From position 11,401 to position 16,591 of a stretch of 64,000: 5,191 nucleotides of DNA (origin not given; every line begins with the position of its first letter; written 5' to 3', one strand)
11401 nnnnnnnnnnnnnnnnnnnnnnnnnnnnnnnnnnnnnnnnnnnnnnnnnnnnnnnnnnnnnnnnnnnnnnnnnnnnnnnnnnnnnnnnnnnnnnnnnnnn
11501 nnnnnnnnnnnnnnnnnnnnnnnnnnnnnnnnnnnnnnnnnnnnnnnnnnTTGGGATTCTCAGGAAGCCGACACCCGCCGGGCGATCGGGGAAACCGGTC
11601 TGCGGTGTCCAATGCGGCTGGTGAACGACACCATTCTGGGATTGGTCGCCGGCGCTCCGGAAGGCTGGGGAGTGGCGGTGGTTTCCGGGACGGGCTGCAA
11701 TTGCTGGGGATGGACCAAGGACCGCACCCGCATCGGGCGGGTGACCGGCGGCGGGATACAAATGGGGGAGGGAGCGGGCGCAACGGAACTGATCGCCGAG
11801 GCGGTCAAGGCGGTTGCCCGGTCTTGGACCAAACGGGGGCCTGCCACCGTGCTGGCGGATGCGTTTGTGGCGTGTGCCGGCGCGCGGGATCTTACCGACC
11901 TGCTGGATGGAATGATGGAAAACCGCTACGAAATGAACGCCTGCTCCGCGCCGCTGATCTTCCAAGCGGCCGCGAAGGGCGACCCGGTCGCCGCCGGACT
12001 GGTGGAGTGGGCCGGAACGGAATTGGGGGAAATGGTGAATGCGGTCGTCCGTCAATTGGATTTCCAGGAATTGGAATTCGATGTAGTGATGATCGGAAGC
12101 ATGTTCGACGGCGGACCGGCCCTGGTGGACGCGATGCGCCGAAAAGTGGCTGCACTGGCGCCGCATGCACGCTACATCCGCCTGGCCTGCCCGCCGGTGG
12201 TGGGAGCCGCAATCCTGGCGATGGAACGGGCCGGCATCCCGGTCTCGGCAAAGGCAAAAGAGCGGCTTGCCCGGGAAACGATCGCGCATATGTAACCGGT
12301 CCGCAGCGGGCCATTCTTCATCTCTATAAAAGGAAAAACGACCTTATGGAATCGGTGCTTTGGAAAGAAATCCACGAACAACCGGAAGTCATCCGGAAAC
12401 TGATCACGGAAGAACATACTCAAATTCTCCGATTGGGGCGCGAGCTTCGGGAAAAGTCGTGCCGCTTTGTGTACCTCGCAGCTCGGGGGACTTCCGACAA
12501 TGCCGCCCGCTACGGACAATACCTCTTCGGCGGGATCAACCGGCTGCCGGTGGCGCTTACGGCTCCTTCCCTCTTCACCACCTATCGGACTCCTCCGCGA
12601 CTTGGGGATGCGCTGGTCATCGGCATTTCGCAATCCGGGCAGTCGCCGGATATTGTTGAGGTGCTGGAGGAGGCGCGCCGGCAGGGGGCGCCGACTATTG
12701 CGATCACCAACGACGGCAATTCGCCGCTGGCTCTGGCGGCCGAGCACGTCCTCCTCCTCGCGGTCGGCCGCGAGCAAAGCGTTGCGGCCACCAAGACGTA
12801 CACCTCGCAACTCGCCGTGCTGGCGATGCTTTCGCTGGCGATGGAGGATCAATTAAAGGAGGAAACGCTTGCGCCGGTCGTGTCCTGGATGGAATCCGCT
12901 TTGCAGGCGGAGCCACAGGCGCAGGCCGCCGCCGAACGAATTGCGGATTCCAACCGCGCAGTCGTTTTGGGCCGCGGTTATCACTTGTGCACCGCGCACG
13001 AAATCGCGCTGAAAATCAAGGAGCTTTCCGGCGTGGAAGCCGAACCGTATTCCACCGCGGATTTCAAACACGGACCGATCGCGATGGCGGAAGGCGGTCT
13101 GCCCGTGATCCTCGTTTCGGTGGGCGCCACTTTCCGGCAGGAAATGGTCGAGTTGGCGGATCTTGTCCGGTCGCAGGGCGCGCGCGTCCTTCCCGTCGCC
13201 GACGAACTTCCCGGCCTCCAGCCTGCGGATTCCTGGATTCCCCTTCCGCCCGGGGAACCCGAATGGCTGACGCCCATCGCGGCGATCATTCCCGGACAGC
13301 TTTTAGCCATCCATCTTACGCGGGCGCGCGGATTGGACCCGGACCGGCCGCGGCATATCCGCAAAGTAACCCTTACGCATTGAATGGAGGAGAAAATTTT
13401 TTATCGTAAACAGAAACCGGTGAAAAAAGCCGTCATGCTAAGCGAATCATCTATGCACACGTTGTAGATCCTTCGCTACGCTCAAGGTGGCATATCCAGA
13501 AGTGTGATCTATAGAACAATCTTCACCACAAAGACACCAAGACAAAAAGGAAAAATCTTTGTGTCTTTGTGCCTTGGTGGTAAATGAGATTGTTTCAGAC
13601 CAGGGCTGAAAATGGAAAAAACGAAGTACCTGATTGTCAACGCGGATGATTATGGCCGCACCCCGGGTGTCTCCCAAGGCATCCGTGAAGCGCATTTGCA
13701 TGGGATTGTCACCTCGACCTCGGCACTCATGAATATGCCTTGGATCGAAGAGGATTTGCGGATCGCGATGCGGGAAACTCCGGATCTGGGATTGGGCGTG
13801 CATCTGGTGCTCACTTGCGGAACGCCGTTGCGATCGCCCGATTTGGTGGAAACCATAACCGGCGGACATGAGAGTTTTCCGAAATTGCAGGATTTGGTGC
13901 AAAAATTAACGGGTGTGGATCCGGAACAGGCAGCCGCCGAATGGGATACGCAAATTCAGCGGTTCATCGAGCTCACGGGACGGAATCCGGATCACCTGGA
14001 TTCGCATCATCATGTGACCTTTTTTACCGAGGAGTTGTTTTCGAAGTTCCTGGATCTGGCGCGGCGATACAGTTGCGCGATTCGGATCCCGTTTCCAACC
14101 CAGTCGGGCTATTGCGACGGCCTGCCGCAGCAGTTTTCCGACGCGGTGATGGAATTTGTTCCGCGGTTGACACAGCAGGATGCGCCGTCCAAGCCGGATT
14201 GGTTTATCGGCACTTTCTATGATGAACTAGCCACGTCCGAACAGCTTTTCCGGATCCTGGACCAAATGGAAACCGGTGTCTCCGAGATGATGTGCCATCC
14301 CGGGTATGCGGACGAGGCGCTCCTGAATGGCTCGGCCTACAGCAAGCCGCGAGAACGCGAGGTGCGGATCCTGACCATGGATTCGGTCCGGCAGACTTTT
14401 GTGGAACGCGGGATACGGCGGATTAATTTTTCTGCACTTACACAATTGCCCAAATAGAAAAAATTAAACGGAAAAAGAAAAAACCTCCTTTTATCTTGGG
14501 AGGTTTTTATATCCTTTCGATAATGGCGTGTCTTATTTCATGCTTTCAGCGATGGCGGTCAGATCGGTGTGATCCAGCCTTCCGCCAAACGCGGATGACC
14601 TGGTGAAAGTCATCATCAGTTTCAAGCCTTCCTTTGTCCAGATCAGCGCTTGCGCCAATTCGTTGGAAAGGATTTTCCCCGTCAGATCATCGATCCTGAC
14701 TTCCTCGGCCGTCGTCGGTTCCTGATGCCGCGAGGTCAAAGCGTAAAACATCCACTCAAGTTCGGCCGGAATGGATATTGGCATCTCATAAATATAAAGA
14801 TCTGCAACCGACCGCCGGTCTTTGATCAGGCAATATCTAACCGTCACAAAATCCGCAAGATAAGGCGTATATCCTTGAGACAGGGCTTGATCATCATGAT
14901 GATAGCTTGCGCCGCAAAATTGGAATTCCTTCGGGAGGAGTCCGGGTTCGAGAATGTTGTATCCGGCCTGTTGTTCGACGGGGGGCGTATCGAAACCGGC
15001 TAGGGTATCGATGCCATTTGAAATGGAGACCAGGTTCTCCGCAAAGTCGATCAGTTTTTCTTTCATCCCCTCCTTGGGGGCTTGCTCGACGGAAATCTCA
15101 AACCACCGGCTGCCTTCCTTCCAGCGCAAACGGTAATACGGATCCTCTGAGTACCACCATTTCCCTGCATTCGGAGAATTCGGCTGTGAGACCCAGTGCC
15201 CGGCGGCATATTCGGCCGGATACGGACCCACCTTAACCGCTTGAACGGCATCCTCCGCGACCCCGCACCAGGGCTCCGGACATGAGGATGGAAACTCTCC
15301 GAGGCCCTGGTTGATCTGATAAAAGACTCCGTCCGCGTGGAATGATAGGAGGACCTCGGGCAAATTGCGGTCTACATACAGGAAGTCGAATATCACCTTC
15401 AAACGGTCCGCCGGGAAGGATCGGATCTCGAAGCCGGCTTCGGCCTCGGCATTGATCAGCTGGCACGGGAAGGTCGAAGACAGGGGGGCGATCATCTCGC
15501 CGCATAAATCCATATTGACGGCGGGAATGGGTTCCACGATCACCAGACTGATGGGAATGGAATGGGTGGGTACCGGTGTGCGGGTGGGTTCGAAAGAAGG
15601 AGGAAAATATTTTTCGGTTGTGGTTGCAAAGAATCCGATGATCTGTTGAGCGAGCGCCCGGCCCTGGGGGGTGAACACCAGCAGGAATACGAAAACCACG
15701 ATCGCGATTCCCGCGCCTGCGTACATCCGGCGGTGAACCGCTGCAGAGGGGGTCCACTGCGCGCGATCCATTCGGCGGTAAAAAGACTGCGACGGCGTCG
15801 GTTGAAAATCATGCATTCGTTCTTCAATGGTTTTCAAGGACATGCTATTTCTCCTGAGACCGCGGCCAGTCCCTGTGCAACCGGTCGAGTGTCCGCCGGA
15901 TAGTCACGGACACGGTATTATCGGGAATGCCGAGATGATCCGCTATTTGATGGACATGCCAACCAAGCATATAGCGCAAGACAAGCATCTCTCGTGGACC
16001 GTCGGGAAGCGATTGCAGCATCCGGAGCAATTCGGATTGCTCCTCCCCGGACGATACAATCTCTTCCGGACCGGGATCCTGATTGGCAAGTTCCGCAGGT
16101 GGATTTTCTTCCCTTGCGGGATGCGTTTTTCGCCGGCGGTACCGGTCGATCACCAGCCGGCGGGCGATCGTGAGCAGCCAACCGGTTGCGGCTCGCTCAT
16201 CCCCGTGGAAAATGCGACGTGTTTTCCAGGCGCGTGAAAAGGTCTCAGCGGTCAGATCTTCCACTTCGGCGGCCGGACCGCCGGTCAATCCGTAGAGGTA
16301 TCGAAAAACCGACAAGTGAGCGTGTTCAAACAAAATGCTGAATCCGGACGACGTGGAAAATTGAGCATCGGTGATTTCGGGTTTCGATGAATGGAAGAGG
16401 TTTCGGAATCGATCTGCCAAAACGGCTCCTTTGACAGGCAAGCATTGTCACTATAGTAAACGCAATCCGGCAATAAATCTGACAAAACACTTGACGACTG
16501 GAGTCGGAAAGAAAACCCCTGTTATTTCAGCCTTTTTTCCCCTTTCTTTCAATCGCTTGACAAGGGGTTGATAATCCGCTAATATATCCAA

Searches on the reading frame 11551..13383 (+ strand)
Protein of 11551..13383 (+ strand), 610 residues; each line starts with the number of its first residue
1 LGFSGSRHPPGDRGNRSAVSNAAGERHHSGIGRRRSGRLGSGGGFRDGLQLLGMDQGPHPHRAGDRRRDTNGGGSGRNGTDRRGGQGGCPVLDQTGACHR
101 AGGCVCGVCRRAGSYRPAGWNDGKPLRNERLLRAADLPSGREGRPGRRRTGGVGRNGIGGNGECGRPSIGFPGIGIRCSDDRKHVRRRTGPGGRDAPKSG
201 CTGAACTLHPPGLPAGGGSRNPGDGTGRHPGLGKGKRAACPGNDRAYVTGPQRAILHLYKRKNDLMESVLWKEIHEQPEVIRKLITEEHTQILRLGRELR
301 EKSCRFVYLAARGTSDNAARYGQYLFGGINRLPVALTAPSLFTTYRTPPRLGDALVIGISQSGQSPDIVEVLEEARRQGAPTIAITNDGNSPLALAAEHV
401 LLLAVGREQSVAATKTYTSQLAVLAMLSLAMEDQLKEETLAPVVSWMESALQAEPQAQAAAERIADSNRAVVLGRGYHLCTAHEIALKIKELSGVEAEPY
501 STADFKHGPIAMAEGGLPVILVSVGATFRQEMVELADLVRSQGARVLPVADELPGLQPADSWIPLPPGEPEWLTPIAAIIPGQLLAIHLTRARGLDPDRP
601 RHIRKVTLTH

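Call 15: search_protein_families(library=pfam, proteins=[window:11551-13383:+])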
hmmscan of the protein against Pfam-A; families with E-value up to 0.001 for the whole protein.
window:11551-13383:+ (610 aa): 2 families
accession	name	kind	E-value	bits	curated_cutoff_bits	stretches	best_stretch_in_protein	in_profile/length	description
PF01380.27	SIS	-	1.6e-36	125.5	25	2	305-428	6-129/131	SIS domain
PF13580.11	SIS_2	-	2.2e-06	28.2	27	1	350-386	102-137/138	SIS domain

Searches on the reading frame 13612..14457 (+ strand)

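Call 15: search_protein_families(library=pfam, proteins=[window:13612-14457:+])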
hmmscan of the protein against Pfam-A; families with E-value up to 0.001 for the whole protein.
window:13612-14457:+ (281 aa): 1 family
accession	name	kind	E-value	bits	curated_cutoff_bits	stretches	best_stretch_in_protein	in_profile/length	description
PF04794.17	YdjC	-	1.8e-59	202.2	29.7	1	6-263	1-264/266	YdjC-like protein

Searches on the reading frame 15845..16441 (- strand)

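Call 15: search_protein_families(library=pfam, proteins=[window:15845-16441:-])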
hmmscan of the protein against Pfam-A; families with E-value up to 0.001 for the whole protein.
window:15845-16441:- (198 aa): 6 families
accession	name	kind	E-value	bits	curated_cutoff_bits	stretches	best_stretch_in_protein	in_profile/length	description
PF04542.20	Sigma70_r2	-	5.7e-14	52.1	24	1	37-105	1-69/71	Sigma-70 region 2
PF08281.18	Sigma70_r4_2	-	3.6e-11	43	25.7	1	137-188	3-54/54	Sigma-70, region 4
PF04545.22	Sigma70_r4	-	2.9e-07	30.3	24.1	1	142-188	2-48/50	Sigma-70, region 4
PF07638.17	Sigma70_ECF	-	1.2e-05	25.8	21.1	1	65-180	54-171/185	ECF sigma factor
PF13384.12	HTH_23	-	3.2e-05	24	24.6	1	154-183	10-40/50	Homeodomain-like domain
PF00196.25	GerE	-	0.00017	21.6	23.5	1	149-188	5-45/57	Bacterial regulatory proteins, luxR family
